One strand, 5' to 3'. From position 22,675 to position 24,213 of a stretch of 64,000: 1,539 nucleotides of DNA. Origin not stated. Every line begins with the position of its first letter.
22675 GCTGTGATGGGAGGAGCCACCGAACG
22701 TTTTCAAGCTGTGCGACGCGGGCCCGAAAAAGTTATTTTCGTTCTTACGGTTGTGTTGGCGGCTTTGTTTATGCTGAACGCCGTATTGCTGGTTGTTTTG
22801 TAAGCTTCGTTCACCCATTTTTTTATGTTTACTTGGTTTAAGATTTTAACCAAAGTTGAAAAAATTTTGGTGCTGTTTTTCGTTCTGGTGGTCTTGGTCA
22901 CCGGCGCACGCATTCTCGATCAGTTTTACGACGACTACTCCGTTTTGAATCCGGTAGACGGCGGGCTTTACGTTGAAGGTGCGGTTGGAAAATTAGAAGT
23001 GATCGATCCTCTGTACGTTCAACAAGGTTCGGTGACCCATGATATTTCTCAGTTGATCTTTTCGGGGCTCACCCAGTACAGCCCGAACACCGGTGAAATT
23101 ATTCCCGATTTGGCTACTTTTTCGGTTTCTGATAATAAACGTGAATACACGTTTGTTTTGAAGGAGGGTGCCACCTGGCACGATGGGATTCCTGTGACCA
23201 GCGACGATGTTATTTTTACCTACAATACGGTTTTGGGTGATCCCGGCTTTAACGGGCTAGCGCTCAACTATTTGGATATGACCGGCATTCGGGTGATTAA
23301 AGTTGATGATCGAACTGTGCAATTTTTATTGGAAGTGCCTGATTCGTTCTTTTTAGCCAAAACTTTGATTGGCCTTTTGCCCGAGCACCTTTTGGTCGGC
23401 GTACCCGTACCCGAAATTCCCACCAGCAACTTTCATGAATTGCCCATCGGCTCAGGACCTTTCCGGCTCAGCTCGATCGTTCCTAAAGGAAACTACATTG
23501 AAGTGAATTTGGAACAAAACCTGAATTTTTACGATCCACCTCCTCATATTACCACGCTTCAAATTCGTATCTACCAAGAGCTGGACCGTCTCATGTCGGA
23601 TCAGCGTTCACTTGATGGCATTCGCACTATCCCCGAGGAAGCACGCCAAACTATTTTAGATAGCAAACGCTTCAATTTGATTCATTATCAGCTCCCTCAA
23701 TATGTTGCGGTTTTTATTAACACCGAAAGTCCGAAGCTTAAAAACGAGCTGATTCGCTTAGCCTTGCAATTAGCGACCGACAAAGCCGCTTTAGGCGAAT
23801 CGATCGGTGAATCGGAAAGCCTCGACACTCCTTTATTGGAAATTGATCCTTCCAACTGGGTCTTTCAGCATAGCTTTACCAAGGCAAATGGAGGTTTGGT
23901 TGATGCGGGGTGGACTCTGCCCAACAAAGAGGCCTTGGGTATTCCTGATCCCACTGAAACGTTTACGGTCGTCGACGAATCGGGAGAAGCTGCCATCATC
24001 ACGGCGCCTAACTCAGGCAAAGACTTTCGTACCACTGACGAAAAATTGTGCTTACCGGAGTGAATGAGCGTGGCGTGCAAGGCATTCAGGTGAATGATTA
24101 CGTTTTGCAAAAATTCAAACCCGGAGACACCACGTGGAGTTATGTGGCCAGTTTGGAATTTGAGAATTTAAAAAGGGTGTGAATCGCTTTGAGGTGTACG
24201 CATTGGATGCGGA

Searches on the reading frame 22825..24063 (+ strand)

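Call 46: search_protein_families(library=pfam, proteins=[window:22825-24063:+], max_evalue=0.0001)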
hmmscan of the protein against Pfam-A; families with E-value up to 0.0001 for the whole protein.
window:22825-24063:+ (412 aa): 1 family
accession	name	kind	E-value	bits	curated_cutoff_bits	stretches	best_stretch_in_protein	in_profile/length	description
PF00496.27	SBP_bac_5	-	1.8e-41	143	32.4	1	91-381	1-293/368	Bacterial extracellular solute-binding proteins, family 5 Middle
